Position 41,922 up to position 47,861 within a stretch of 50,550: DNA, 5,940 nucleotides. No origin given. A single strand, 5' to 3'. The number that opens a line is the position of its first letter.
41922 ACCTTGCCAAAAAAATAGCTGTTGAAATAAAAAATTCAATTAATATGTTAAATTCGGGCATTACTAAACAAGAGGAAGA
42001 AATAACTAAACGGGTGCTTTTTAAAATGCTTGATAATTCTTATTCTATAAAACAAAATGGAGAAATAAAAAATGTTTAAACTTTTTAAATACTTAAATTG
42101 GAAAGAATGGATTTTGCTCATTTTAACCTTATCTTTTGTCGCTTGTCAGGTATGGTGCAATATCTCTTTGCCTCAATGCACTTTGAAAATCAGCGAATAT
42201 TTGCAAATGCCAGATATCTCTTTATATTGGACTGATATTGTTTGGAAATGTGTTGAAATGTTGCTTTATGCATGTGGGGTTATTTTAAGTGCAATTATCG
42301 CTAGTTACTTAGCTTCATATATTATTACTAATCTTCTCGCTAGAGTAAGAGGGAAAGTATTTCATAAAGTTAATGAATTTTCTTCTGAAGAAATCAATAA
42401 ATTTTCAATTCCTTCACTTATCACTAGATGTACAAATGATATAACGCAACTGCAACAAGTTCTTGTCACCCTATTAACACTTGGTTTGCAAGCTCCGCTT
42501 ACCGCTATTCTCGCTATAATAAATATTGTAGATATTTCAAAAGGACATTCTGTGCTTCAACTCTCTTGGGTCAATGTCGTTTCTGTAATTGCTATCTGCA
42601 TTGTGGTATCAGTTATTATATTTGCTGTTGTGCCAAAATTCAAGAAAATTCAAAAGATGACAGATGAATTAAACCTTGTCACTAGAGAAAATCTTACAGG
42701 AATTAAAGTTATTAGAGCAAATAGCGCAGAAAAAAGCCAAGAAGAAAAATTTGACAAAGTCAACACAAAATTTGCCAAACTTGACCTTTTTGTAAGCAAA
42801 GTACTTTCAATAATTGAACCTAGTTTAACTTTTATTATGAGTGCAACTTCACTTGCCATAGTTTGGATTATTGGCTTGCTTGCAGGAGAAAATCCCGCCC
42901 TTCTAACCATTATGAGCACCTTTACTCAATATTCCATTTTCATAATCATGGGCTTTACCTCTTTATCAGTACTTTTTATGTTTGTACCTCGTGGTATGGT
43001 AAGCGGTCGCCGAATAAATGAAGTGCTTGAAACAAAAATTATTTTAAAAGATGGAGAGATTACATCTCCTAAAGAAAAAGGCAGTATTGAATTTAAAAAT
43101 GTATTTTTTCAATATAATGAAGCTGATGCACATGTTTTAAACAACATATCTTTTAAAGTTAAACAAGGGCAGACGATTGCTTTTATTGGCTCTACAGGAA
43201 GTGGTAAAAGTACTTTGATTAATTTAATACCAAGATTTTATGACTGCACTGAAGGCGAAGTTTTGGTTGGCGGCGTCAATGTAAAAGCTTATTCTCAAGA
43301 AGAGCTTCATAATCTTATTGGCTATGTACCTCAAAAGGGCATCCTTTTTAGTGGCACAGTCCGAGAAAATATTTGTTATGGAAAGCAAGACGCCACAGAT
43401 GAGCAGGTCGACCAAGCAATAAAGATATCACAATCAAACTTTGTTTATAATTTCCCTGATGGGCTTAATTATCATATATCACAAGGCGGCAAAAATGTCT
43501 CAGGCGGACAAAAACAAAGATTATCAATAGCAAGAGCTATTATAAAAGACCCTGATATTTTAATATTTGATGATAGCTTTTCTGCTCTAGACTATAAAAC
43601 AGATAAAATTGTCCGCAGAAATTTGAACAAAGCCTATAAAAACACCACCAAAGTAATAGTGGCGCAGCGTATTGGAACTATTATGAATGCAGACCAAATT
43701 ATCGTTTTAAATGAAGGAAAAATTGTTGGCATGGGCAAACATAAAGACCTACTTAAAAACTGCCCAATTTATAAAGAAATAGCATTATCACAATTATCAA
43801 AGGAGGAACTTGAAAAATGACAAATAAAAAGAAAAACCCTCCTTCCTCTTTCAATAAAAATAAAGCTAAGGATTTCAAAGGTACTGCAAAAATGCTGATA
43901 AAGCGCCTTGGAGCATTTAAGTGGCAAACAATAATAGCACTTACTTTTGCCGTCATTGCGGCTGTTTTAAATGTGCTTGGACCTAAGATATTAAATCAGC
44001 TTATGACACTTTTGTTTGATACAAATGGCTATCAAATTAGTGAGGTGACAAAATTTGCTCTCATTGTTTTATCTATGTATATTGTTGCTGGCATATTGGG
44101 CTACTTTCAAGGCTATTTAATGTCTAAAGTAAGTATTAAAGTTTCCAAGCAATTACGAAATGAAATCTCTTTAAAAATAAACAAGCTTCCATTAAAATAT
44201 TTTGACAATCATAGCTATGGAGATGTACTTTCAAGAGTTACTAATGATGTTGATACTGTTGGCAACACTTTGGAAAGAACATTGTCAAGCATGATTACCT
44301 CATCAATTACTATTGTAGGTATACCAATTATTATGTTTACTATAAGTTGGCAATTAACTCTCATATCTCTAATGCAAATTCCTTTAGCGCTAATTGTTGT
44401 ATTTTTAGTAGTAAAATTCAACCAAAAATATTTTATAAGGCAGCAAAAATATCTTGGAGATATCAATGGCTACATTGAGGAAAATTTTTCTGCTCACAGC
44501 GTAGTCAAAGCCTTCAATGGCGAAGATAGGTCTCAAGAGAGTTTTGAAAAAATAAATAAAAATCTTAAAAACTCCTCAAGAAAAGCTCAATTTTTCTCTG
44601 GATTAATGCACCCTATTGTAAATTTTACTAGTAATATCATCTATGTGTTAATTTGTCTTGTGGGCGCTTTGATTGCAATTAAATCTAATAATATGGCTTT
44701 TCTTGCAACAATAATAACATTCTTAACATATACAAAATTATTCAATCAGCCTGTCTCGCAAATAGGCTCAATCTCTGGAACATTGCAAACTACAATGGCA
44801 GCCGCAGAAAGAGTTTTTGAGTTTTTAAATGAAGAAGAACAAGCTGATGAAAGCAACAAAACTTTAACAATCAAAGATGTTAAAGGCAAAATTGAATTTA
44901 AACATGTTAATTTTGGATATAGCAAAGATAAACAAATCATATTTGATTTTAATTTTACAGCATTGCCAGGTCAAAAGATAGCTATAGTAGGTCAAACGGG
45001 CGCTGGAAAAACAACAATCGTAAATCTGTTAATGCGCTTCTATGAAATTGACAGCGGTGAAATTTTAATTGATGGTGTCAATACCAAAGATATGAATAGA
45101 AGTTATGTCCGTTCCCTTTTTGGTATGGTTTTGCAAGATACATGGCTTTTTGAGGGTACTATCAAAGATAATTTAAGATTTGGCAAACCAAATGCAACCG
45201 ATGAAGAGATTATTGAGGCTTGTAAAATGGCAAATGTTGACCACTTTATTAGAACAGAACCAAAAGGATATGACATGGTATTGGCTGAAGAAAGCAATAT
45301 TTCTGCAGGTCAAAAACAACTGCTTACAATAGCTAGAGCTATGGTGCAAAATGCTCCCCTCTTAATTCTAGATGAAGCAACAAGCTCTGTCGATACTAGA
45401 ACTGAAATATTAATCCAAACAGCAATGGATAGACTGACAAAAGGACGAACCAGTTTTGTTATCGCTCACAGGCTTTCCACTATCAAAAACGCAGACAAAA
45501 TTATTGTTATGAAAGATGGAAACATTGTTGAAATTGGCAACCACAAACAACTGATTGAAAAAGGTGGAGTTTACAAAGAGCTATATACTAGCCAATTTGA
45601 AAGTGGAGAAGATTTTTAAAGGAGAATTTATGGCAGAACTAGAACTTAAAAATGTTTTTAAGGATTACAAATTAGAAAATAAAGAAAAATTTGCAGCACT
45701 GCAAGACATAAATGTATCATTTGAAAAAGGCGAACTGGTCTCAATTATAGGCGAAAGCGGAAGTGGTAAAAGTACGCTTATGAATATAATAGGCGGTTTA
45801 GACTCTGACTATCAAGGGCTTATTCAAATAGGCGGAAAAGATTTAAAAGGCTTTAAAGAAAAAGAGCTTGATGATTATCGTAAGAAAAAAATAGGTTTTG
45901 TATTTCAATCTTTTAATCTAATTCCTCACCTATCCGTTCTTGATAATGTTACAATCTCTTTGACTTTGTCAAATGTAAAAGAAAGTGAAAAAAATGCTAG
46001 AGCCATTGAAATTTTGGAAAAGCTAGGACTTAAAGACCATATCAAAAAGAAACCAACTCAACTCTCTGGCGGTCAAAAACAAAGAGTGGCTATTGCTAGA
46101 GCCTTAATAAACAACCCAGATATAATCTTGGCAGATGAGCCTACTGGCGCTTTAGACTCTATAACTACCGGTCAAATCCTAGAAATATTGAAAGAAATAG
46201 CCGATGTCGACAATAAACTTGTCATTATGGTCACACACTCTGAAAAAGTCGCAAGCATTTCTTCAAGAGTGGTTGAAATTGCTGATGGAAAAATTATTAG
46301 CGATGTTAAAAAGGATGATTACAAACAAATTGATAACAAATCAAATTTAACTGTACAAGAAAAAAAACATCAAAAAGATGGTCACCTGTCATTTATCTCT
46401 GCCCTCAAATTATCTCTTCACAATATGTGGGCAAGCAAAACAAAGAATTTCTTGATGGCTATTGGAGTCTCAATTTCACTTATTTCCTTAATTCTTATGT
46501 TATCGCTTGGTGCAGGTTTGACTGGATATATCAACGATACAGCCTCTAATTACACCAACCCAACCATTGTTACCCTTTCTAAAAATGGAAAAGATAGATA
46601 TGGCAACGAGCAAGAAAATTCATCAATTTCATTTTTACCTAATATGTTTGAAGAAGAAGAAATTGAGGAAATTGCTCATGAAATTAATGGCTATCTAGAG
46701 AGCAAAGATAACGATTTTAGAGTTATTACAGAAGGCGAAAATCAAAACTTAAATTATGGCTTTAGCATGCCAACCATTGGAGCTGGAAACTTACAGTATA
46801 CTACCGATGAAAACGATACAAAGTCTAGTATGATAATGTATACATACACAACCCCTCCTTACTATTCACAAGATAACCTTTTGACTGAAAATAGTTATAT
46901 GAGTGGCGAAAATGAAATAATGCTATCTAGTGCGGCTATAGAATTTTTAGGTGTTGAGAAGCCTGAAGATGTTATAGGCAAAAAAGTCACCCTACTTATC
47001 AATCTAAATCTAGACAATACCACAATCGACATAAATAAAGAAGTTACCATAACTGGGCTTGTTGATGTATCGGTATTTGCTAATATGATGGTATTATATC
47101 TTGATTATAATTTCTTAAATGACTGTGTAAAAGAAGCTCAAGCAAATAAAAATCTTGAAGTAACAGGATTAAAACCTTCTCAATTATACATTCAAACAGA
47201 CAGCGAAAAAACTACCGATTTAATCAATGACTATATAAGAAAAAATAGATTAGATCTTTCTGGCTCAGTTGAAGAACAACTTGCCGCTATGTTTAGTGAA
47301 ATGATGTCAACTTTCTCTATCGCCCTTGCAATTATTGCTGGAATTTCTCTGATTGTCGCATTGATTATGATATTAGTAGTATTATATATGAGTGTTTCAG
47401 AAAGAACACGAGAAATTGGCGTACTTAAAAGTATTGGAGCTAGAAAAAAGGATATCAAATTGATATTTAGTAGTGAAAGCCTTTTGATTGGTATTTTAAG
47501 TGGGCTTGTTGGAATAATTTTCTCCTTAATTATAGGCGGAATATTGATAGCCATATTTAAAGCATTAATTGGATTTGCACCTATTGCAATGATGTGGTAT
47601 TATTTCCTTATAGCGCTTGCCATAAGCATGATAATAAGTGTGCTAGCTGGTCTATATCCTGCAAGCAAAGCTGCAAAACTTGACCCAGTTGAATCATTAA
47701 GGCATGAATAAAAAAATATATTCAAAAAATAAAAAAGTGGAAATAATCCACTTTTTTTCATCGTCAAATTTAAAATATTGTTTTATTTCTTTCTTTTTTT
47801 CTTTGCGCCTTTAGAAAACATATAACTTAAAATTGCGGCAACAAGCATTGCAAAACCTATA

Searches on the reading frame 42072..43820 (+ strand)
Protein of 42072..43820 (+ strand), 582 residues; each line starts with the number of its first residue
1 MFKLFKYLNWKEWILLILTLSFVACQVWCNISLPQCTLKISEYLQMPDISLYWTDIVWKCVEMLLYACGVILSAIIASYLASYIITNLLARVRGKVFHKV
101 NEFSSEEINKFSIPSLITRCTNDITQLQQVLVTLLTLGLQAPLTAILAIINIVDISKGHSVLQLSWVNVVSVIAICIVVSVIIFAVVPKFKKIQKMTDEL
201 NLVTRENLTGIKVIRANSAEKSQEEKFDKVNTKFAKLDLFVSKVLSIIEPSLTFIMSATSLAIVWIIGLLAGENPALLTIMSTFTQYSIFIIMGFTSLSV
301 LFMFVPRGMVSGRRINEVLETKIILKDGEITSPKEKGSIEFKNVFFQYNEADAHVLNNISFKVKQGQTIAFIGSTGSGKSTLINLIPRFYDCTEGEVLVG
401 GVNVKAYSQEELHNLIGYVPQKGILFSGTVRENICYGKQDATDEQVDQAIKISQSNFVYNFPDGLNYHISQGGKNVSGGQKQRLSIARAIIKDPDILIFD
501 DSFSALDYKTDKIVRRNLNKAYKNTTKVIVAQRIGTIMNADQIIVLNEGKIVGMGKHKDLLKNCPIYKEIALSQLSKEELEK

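Call 12: search_protein_families(library=pfam, proteins=[window:42072-43820:+], max_evalue=0.001)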
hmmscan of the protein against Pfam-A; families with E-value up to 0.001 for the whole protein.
window:42072-43820:+ (582 aa): 4 families
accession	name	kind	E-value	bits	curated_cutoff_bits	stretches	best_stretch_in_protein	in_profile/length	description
PF00005.33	ABC_tran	-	1.4e-30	107.1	25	1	356-503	1-136/137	ABC transporter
PF00664.28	ABC_membrane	-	2.5e-16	60.6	28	1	19-293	4-272/274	ABC transporter transmembrane region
PF03193.22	RsgA_GTPase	-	0.00017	21.9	30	1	346-386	87-126/174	RsgA GTPase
PF06472.20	ABC_membrane_2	-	0.00067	19.6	24.4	0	8-200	9-192/269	ABC transporter transmembrane region 2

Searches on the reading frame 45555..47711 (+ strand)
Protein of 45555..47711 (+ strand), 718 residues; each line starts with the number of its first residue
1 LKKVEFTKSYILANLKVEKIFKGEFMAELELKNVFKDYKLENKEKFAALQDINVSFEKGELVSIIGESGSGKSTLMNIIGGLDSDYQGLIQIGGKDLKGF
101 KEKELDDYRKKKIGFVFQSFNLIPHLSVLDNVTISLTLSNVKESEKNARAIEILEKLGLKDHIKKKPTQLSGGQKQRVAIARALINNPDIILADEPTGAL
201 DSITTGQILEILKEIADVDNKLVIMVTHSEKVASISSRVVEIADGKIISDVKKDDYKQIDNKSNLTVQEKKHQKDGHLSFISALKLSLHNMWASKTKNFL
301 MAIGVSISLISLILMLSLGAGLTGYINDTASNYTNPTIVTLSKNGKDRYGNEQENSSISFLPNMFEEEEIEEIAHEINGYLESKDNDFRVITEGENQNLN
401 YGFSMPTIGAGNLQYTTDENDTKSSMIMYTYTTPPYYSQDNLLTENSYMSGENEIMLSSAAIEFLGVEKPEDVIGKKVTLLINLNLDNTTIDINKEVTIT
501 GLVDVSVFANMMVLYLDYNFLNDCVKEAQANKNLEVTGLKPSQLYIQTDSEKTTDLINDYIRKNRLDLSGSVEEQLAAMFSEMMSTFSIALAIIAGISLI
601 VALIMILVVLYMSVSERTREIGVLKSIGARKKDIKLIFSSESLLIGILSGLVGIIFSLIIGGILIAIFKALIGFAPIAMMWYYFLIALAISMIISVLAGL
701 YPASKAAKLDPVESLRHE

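Call 81: search_protein_families(library=pfam, proteins=[window:45555-47711:+], max_evalue=0.5)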
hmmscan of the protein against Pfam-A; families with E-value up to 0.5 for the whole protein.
window:45555-47711:+ (718 aa): 14 families
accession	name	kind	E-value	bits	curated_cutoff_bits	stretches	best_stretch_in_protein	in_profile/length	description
PF00005.33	ABC_tran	-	2.2e-38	132.4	25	1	49-197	1-136/137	ABC transporter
PF02687.27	FtsX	-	4.1e-20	72.5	25.5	1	593-711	2-120/120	FtsX-like permease C-terminal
PF12704.14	MacB_PCD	-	2.8e-09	38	27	1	299-563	2-206/207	MacB-like periplasmic core domain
PF02463.25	SMC_N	-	0.00017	21.5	40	1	49-243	13-212/220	RecF/RecN/SMC N terminal domain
PF13555.12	AAA_29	-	0.00039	20.6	27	1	39-76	5-39/61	P-loop containing region of AAA domain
PF03193.22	RsgA_GTPase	-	0.0031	17.8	30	1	43-80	91-127/174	RsgA GTPase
PF08395.17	7tm_7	-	0.0042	16.9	26.6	1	581-696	56-168/370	7tm Chemosensory receptor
PF13304.12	AAA_21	-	0.017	15.6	27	1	62-83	2-23/304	AAA domain, putative AbiEii toxin, Type IV TA system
PF13273.12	DUF4064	-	0.018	15.7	32.1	1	558-609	41-81/102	Protein of unknown function (DUF4064)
PF13401.12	AAA_22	-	0.022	15.5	27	1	61-218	7-110/130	AAA domain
PF00931.28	NB-ARC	-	0.032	13.9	23.5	1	60-235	19-143/248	NB-ARC domain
PF13191.12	AAA_16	-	0.091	13.7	32.6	1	58-77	23-42/167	AAA ATPase domain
PF02016.21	Peptidase_S66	-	0.15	12.7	25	0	139-190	11-66/121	LD-carboxypeptidase N-terminal domain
PF13476.12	AAA_23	-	0.3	12.1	27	0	46-165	7-123/201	AAA domain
